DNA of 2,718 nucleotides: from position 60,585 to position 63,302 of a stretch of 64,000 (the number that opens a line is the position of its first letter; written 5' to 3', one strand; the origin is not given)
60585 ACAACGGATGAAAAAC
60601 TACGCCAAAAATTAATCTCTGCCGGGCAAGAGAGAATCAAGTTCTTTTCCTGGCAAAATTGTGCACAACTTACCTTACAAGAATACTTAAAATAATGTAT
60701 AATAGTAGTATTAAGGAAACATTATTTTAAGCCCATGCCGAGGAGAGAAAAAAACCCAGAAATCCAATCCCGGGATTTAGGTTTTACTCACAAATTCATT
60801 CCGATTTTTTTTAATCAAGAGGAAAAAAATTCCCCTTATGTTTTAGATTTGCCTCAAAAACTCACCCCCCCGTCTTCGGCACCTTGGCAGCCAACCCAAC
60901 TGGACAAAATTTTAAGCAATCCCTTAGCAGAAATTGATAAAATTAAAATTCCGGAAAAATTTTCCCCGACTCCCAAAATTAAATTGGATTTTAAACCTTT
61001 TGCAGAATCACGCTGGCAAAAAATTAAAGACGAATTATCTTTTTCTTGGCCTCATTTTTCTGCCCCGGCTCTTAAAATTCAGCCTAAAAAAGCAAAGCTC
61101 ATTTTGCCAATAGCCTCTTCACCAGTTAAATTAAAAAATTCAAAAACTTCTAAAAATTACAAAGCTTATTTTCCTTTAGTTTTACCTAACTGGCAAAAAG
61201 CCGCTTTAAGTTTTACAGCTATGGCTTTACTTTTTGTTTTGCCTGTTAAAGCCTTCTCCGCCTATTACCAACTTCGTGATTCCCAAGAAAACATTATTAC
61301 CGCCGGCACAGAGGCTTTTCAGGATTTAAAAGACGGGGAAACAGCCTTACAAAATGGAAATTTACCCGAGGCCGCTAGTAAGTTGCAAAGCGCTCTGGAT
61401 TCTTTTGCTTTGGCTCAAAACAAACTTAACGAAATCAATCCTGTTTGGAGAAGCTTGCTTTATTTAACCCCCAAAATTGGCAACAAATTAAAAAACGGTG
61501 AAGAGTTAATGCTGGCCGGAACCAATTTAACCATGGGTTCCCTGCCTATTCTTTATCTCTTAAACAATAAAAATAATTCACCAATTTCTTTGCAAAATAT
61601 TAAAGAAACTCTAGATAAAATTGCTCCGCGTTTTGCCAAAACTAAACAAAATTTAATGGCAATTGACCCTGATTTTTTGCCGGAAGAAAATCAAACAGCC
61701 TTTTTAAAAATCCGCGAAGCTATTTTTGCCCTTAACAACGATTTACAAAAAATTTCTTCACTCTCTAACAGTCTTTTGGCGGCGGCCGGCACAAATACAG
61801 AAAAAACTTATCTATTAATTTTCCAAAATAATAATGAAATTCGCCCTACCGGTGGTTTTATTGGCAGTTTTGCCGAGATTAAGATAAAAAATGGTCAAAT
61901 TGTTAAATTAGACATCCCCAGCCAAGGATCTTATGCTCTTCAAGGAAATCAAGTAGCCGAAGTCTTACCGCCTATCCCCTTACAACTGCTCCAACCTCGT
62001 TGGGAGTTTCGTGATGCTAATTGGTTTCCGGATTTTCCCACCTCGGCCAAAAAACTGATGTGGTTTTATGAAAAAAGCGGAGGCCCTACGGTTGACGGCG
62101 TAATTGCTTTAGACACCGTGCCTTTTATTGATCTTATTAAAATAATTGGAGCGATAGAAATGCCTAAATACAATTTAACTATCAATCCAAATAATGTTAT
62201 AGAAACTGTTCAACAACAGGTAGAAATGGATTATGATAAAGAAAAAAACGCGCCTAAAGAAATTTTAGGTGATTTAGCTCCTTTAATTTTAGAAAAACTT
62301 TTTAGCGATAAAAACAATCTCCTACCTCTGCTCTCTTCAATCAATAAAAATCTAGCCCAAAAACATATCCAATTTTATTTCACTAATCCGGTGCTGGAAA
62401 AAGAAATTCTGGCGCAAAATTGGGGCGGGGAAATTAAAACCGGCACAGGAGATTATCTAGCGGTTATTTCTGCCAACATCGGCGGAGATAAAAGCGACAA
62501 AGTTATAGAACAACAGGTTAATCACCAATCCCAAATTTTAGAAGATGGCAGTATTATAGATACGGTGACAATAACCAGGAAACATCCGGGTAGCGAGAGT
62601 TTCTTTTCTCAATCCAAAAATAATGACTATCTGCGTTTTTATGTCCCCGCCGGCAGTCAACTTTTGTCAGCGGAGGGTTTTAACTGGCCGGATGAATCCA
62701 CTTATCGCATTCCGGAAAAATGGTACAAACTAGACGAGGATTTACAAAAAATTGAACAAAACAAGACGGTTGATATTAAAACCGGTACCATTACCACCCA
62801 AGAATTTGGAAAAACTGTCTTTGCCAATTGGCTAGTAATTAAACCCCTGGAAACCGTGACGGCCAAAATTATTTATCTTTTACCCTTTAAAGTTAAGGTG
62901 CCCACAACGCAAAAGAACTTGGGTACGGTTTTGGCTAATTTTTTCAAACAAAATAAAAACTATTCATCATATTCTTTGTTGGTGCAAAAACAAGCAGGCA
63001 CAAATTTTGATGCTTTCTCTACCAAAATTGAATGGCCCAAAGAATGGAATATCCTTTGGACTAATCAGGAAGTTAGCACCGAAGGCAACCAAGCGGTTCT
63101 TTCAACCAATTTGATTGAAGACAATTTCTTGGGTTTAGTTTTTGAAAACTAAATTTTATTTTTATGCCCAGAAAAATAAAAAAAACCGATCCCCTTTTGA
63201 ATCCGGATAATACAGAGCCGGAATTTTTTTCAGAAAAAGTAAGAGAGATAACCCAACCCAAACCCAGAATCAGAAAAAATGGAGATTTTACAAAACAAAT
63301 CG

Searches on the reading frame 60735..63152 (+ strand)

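Call 27: search_protein_families(library=pfam, proteins=[window:60735-63152:+], max_evalue=0.001)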
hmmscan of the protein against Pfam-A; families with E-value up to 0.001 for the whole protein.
window:60735-63152:+ (805 aa): 1 family
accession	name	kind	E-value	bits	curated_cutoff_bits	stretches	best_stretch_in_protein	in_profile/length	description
PF13196.11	DUF4012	-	2.8e-28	99.6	28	1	356-495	3-142/144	Protein of unknown function (DUF4012)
